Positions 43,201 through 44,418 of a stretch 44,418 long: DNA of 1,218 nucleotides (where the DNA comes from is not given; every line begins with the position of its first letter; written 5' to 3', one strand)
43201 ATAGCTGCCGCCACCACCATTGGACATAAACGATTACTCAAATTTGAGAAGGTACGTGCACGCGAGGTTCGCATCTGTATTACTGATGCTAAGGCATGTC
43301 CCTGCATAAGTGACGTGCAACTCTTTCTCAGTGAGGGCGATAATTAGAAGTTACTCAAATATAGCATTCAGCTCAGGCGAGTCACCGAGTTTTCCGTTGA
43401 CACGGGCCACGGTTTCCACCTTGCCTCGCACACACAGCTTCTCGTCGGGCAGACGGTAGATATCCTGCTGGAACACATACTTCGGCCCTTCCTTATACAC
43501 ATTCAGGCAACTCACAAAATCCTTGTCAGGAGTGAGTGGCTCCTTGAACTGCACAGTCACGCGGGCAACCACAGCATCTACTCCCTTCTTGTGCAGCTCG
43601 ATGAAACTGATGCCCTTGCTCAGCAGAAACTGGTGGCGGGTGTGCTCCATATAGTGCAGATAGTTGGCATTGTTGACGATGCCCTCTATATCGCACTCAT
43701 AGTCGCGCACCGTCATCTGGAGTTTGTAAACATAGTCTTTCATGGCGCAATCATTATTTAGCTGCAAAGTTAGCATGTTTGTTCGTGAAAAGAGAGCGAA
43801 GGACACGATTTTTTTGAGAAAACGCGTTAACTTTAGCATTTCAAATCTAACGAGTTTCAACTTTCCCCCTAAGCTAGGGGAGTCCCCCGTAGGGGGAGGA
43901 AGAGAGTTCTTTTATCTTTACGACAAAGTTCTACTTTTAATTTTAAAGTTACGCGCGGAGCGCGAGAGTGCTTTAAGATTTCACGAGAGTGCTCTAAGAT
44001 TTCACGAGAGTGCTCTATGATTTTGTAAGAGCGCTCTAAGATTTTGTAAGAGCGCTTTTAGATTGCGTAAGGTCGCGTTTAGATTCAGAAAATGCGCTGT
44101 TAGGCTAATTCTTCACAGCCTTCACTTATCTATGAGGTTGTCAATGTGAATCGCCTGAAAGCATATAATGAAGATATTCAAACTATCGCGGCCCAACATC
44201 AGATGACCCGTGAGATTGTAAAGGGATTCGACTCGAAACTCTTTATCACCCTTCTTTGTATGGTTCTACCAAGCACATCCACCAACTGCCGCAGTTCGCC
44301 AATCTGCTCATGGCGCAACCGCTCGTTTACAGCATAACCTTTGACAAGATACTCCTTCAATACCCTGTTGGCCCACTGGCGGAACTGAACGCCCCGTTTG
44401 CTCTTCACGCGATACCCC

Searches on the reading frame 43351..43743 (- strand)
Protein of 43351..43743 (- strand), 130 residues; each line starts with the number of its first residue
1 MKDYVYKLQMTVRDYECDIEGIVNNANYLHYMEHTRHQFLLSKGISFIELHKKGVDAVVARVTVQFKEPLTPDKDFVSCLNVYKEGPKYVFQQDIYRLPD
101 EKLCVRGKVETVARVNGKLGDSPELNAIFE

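Call 48: find_encoding_contigs(protein=window:43351-43743:-, flank=10000, max_places=10)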
Protein window:43351-43743:- (130 aa): 3 contigs read that carry it; 3 places shown.
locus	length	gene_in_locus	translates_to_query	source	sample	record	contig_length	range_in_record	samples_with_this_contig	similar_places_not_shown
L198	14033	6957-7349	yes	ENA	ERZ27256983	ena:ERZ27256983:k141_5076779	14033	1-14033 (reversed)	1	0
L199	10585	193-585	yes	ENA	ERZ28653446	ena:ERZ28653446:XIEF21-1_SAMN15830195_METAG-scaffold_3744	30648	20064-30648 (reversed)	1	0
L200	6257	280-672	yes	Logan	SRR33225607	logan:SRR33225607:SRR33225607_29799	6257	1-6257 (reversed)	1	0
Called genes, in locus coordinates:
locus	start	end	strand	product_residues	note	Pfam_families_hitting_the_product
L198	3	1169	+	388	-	?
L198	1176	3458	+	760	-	PF13589:HATPase_c_3, PF02518:HATPase_c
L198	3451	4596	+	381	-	-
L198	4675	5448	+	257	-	PF13391:HNH_2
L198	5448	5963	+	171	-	PF03852:Vsr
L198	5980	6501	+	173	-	PF13310:Virulence_RhuM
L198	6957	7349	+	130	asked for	PF13279:4HBT_2, PF03061:4HBT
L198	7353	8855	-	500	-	PF01120:Alpha_L_fucos, PF00754:F5_F8_type_C, PF22633:F5_F8_type_C_2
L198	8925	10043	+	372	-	PF02481:DNA_processg_A, PF17782:WHD_DprA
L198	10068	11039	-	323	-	PF00348:polyprenyl_synt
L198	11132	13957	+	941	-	PF02739:5_3_exonuc_N, PF01367:5_3_exonuc, PF01612:DNA_pol_A_exo1, PF22619:DNA_polI_exo1, PF00476:DNA_pol_A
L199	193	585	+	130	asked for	PF13279:4HBT_2, PF03061:4HBT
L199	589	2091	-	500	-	PF01120:Alpha_L_fucos, PF00754:F5_F8_type_C, PF22633:F5_F8_type_C_2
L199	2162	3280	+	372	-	PF02481:DNA_processg_A, PF17782:WHD_DprA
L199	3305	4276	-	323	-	PF00348:polyprenyl_synt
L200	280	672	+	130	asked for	PF13279:4HBT_2, PF03061:4HBT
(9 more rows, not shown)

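Call 98: search_protein_families(library=pfam, proteins=[window:43351-43743:-], max_evalue=0.01)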
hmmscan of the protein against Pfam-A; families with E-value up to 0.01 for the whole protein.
window:43351-43743:- (130 aa): 3 families
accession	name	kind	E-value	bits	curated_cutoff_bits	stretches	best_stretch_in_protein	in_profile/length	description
PF13279.12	4HBT_2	-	1e-09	39.4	25.5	1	12-112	1-102/122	Thioesterase-like superfamily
PF03061.28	4HBT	-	5.9e-08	33.4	20.6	1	21-96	2-71/79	Thioesterase superfamily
PF20791.3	Acyl-ACP_TE_C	-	0.004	17.8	21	1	8-50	10-53/101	Acyl-ACP thioesterase C-terminal domain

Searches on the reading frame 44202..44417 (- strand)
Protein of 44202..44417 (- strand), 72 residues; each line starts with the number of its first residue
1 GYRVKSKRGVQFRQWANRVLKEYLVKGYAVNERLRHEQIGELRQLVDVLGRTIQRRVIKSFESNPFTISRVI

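Call 98: search_protein_families(library=pfam, proteins=[window:44202-44417:-], max_evalue=0.01)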
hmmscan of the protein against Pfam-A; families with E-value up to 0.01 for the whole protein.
seq(72 aa): 1 family
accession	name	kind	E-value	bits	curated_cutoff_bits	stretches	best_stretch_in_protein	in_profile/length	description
PF13310.11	Virulence_RhuM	-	1.4e-13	51.2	33.7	1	1-39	33-72/252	Virulence protein RhuM family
